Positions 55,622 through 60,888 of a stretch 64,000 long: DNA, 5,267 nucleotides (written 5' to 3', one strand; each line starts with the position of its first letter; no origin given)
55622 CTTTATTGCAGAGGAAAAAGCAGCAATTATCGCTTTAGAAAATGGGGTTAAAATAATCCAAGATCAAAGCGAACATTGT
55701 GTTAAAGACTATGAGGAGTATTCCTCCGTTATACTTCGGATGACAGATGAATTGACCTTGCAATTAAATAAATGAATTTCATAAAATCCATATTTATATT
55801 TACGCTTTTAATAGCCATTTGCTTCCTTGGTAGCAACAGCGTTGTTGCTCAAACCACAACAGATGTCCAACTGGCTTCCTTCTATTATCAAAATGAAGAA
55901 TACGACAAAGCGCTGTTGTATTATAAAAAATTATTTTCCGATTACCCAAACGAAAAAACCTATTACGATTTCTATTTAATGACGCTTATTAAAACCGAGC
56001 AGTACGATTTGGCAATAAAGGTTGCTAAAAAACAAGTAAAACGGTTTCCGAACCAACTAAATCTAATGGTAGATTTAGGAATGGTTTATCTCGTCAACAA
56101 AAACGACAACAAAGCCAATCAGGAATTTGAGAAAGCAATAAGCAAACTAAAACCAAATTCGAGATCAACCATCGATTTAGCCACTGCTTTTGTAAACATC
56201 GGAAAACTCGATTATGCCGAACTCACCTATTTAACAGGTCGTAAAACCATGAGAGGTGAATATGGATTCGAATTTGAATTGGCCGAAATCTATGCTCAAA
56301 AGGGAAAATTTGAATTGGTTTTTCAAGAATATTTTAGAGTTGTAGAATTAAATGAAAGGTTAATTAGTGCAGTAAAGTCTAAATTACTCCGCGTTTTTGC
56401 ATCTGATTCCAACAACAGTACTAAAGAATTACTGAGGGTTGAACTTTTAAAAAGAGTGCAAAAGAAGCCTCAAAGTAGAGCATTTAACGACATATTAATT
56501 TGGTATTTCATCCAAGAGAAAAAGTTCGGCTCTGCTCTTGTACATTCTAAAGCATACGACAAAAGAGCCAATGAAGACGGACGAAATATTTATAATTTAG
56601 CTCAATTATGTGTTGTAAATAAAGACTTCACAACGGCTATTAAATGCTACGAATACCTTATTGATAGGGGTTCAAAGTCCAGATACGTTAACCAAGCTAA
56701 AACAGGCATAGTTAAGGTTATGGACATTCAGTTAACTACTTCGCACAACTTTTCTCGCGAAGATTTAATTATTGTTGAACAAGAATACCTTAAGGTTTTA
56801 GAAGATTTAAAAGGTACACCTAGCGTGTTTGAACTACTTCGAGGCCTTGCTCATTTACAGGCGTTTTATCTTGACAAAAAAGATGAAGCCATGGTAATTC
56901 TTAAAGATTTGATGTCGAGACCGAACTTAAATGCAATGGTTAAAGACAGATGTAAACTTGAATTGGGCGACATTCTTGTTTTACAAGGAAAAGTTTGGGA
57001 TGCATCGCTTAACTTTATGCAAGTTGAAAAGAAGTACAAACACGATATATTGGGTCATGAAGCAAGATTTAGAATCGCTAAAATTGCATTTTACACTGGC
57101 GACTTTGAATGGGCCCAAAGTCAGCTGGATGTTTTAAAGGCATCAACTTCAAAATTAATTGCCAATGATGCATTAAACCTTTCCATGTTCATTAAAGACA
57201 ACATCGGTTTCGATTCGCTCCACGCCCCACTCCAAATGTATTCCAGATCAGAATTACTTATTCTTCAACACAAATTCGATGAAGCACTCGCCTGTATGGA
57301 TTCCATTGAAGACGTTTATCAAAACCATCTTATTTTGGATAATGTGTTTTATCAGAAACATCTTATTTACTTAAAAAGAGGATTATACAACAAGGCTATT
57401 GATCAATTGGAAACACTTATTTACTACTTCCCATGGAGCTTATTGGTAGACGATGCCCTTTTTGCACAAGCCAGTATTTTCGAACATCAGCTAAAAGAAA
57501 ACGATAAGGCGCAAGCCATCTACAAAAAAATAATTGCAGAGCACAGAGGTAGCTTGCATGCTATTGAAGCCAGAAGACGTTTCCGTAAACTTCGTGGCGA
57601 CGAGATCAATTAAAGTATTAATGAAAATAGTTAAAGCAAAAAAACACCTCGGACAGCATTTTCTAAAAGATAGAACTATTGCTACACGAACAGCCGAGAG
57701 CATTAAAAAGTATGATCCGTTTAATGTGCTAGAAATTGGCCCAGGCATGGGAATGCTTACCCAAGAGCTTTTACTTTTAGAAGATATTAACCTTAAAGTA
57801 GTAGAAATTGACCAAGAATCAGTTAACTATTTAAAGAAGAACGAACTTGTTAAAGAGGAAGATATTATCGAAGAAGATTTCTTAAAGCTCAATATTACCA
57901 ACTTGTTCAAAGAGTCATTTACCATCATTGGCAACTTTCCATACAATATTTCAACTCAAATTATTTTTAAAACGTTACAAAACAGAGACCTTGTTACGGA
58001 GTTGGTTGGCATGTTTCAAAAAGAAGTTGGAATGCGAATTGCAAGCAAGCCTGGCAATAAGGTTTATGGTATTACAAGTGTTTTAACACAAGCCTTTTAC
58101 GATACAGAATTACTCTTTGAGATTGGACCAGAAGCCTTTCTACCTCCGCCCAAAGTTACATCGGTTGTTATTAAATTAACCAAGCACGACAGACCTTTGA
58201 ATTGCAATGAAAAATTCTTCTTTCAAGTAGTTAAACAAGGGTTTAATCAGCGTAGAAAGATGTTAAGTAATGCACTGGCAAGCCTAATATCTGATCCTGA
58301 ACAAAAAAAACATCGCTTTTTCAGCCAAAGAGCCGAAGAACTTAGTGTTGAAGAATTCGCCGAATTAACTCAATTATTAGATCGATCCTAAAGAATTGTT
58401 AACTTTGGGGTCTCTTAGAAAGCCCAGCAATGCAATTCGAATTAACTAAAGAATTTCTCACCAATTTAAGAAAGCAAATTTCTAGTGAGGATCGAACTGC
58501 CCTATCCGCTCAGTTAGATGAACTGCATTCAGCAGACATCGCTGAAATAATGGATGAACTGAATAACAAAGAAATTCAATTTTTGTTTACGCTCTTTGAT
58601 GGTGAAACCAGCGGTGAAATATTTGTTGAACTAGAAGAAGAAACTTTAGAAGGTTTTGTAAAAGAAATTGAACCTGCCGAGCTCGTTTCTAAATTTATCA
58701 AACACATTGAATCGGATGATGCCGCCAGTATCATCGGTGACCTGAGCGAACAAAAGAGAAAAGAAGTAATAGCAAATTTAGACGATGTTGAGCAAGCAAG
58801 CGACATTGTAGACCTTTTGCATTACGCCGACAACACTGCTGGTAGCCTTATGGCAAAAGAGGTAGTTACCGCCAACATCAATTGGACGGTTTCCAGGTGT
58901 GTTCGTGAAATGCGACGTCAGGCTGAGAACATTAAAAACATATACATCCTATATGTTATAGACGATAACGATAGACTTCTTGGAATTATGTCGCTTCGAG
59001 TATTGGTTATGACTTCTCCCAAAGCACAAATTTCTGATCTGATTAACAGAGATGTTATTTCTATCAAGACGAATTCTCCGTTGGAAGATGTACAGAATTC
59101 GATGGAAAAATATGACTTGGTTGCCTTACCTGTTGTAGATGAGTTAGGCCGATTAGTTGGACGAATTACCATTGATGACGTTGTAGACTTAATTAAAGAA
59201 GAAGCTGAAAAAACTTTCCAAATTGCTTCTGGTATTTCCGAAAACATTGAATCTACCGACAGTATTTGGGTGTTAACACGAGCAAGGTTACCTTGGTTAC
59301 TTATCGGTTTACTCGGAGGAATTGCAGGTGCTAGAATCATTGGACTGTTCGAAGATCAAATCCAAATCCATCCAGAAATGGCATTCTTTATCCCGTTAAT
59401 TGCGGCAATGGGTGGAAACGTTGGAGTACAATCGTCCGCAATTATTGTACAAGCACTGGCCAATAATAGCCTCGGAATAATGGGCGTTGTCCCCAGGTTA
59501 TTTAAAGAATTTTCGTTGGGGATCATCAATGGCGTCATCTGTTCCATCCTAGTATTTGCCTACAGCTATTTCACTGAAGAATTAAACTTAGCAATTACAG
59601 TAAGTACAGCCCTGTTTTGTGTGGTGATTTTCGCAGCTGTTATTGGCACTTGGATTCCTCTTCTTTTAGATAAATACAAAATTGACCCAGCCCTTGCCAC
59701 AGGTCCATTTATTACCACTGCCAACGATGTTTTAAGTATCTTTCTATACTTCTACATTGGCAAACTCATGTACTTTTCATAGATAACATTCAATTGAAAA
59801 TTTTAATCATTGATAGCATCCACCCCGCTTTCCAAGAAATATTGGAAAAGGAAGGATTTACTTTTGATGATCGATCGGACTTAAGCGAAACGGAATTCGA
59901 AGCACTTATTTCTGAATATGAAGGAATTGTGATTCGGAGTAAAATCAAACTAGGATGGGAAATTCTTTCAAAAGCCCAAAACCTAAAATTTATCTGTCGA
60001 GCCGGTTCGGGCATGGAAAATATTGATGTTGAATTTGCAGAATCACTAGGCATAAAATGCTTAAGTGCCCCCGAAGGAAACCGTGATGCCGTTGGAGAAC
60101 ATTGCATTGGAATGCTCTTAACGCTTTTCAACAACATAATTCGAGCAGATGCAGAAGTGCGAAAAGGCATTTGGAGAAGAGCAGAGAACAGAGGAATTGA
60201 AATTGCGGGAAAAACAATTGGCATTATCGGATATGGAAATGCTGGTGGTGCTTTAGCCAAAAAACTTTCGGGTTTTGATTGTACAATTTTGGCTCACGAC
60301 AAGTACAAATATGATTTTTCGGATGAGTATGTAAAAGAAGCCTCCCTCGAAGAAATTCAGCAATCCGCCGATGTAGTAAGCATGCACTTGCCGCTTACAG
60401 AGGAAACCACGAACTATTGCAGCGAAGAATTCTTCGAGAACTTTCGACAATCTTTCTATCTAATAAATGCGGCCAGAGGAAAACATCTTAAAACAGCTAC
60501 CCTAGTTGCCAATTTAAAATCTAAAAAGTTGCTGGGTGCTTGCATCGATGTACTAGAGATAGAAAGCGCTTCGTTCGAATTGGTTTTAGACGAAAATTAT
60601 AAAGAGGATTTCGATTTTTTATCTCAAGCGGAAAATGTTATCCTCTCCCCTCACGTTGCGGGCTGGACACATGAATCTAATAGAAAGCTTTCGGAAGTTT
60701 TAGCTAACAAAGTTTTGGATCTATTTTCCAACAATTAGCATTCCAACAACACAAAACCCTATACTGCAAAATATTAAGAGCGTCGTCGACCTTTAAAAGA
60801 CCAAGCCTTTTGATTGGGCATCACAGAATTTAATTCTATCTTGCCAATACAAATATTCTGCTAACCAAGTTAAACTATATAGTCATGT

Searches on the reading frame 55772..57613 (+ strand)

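Call 25: search_protein_families(library=pfam, proteins=[window:55772-57613:+], max_evalue=0.0001)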
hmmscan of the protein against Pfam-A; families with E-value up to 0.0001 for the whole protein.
window:55772-57613:+ (613 aa): 9 families
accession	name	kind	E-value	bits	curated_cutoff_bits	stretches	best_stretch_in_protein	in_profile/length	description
PF14559.12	TPR_19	-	8.1e-14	52.1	25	0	73-124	2-53/68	Tetratricopeptide repeat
PF07719.23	TPR_2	-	2.7e-13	49.3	27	0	34-60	7-33/34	Tetratricopeptide repeat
PF13428.12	TPR_14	-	2.1e-11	43.7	23.5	0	33-65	6-38/44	Tetratricopeptide repeat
PF13174.12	TPR_6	-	2.8e-10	40.6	26.3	0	561-594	1-33/33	Tetratricopeptide repeat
PF13432.12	TPR_16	-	1.3e-08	35.6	32.7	0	532-591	6-61/65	Tetratricopeptide repeat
PF13181.12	TPR_8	-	1.5e-07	31.4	25.7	0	33-55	6-28/34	Tetratricopeptide repeat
PF13424.12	TPR_12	-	9.7e-07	29.3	30.1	0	29-55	4-30/77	Tetratricopeptide repeat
PF13176.12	TPR_7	-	3.5e-05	24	27.9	0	33-53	4-24/36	Tetratricopeptide repeat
PF00515.34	TPR_1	-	6e-05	23.1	27.8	0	34-53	7-26/34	Tetratricopeptide repeat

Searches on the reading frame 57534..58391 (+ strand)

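Call 25: search_protein_families(library=pfam, proteins=[window:57534-58391:+], max_evalue=0.0001)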
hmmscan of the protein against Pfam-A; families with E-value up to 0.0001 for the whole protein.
window:57534-58391:+ (285 aa): 1 family
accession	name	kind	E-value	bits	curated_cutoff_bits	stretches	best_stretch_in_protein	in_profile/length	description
PF00398.26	RrnaAD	-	7.7e-49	166.6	24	1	34-280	3-259/263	Ribosomal RNA adenine dimethylase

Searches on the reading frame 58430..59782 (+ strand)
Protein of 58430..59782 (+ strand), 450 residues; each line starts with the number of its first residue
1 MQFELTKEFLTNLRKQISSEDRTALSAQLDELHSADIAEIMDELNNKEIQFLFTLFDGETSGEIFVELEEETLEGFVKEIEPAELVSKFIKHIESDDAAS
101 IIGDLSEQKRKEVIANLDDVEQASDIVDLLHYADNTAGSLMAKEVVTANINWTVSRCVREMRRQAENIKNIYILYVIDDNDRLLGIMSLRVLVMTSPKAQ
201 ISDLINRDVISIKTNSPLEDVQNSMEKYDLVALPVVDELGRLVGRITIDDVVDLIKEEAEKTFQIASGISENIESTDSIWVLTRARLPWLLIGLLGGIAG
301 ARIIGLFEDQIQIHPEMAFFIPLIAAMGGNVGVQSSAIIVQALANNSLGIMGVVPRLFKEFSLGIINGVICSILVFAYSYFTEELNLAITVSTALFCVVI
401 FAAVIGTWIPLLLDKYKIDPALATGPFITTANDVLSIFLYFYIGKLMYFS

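Call 25: search_protein_families(library=pfam, proteins=[window:58430-59782:+], max_evalue=0.0001)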
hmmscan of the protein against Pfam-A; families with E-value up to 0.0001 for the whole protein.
window:58430-59782:+ (450 aa): 3 families
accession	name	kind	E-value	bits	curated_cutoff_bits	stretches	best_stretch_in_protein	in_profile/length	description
PF01769.21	MgtE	-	1.3e-33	116.4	27.6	1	321-443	1-125/125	Divalent cation transporter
PF03448.22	MgtE_N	-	6.5e-19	68.8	25.9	1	32-135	1-102/102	MgtE intracellular N domain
PF00571.33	CBS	-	1e-18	67.8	24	2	201-256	1-56/57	CBS domain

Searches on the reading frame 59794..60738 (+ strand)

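Call 53: search_protein_families(library=pfam, proteins=[window:59794-60738:+], max_evalue=0.0001)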
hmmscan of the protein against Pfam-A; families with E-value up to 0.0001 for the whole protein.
window:59794-60738:+ (314 aa): 3 families
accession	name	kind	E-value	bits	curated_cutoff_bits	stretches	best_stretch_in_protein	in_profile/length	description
PF02826.25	2-Hacid_dh_C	-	1.9e-44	151.6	25.1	1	105-289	1-178/178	D-isomer specific 2-hydroxyacid dehydrogenase, NAD binding domain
PF00389.36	2-Hacid_dh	-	1.2e-22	80.4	24.6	1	3-311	1-124/134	D-isomer specific 2-hydroxyacid dehydrogenase, catalytic domain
PF07991.19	KARI_N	-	2.1e-05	24.6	20.6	1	137-208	2-77/165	Acetohydroxy acid isomeroreductase, NADPH-binding domain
